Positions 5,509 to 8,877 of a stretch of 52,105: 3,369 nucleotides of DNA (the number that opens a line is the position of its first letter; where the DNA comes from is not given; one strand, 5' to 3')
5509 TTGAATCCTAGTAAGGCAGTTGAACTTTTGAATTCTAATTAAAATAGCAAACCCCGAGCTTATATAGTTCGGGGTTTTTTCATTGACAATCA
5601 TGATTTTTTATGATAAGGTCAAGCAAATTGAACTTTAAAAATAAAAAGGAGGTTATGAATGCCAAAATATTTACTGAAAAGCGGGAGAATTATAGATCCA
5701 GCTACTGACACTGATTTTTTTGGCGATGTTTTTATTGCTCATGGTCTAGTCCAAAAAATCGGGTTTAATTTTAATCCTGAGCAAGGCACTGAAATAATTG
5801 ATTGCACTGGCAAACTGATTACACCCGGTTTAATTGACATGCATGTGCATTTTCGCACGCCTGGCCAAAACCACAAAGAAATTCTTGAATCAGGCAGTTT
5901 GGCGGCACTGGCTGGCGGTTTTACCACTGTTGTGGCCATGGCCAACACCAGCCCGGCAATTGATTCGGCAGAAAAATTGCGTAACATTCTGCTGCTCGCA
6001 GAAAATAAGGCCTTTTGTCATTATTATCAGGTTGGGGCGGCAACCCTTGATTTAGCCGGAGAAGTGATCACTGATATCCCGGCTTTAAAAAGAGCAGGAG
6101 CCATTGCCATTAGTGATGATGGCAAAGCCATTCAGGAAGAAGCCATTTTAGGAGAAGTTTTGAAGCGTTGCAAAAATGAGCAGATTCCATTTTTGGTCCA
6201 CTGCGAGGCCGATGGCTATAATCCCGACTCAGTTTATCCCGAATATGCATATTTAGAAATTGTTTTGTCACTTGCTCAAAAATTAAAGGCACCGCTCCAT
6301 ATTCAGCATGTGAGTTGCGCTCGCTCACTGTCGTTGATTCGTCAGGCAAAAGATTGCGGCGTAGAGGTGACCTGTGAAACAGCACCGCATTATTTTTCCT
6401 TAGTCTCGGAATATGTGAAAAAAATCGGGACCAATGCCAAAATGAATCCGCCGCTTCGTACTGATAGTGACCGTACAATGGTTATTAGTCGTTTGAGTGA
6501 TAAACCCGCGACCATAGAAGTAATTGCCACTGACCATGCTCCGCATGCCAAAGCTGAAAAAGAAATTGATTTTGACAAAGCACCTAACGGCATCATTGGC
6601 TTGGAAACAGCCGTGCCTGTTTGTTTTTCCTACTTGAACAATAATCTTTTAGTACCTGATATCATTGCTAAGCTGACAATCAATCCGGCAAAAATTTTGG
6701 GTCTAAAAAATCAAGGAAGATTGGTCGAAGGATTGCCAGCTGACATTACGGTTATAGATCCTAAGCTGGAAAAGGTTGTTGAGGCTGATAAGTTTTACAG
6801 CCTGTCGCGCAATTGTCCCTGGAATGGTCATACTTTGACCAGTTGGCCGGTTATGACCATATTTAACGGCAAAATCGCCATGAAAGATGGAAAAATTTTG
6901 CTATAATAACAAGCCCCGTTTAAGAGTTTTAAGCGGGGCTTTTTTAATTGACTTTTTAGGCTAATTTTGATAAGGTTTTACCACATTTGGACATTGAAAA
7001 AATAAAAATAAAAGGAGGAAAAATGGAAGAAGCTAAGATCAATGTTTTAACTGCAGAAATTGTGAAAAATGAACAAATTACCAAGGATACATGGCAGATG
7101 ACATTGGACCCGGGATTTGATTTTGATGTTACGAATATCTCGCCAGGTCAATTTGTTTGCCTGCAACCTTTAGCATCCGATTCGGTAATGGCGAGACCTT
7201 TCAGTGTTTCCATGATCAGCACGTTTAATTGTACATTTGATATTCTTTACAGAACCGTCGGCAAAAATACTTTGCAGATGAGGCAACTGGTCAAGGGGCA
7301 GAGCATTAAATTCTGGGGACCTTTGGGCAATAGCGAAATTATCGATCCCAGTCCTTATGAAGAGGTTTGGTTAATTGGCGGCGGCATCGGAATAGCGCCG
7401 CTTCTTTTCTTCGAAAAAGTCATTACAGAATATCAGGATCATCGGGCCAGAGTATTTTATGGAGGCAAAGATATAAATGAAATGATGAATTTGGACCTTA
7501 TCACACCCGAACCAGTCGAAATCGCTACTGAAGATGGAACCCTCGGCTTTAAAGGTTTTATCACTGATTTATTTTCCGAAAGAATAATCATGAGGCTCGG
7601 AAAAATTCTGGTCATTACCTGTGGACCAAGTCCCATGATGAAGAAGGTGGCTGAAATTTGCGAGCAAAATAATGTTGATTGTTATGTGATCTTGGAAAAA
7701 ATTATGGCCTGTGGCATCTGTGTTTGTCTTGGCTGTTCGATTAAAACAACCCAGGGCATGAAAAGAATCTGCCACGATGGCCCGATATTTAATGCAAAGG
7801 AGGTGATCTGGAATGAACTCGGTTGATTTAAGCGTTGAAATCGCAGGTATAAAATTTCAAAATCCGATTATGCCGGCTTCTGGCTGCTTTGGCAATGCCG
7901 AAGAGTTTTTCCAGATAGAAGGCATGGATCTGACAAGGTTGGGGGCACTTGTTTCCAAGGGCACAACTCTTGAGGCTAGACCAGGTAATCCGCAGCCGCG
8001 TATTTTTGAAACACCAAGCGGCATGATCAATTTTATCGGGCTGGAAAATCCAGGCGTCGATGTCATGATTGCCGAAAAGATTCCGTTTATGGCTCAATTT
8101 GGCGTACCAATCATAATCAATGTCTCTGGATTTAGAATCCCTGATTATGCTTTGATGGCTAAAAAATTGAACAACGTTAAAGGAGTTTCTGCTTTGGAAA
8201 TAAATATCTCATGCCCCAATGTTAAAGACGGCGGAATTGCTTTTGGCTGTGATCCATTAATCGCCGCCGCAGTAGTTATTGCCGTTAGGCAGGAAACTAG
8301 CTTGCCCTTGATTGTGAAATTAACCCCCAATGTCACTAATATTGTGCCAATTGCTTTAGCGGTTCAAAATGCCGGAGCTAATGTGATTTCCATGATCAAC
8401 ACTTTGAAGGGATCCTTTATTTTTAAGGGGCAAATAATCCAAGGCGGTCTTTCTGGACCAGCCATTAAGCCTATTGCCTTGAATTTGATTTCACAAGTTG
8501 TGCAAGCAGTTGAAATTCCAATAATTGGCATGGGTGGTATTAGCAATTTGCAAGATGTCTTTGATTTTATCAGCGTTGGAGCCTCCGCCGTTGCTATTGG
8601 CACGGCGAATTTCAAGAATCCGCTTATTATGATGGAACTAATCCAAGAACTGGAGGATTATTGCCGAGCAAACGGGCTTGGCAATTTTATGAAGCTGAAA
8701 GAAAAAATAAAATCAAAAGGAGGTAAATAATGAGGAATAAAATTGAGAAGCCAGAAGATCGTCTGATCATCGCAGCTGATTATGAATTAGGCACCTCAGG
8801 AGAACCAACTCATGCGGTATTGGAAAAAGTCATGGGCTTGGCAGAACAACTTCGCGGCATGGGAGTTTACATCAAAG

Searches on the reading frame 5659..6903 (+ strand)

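Call 34: search_protein_families(library=pfam, proteins=[window:5659-6903:+], max_evalue=0.001)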
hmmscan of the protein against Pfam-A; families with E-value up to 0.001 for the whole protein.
window:5659-6903:+ (415 aa): 2 families
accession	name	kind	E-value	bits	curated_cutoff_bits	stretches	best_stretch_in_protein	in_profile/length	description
PF01979.26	Amidohydro_1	-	1.9e-22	80.5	25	1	54-406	2-344/345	Amidohydrolase family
PF07969.17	Amidohydro_3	-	7.7e-17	62.3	29.7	2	123-406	226-470/472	Amidohydrolase family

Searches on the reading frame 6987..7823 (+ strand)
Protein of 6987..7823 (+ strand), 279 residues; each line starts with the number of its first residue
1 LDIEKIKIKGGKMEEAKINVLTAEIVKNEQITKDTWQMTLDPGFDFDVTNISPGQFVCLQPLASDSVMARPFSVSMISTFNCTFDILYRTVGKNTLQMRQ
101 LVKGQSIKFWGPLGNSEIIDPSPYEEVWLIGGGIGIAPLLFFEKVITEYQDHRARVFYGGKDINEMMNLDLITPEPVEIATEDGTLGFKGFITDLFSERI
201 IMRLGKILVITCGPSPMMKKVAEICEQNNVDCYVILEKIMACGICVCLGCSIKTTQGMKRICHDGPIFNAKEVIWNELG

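Call 34: search_protein_families(library=pfam, proteins=[window:6987-7823:+], max_evalue=0.001)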
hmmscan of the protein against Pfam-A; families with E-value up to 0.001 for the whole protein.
window:6987-7823:+ (279 aa): 3 families
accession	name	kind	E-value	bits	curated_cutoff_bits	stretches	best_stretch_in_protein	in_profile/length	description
PF10418.14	DHODB_Fe-S_bind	-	1.7e-12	47.3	23.9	1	237-273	1-40/41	Iron-sulfur cluster binding domain of dihydroorotate dehydrogenase B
PF00175.26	NAD_binding_1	-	1.4e-06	29.4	22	1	129-222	1-108/109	Oxidoreductase NAD-binding domain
PF00970.30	FAD_binding_6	-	9.8e-05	23.1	21.1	1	23-116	2-97/99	Oxidoreductase FAD-binding domain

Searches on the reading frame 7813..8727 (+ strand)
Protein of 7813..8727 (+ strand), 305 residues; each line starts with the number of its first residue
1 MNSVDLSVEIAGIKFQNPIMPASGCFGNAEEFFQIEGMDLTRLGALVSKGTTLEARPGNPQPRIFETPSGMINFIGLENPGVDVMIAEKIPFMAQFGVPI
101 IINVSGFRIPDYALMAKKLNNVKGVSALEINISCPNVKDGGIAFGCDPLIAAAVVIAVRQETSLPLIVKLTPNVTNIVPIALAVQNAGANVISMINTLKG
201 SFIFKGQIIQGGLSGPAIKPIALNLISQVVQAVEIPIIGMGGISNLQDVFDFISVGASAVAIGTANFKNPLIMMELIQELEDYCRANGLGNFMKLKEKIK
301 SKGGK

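Call 34: search_protein_families(library=pfam, proteins=[window:7813-8727:+], max_evalue=0.001)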
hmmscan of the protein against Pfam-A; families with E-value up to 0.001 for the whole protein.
window:7813-8727:+ (305 aa): 6 families
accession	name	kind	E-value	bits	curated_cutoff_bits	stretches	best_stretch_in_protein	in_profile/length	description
PF01180.27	DHO_dh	-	5.8e-77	259.2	27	1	6-282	2-289/291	Dihydroorotate dehydrogenase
PF03060.21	NMO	-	2.7e-09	37.3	28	1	179-265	141-224/331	Nitronate monooxygenase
PF01207.24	Dus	-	3.7e-09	36.6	20.4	1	110-282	65-232/311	Dihydrouridine synthase (Dus)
PF00977.27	His_biosynth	-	2.3e-08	34.2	23.6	1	220-289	59-128/228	Histidine biosynthesis protein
PF01070.24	FMN_dh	-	0.00029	20.4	24.9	0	221-264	258-303/350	FMN-dependent dehydrogenase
PF02581.23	TMP-TENI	-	0.00062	19.6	27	0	201-263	117-177/180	Thiamine monophosphate synthase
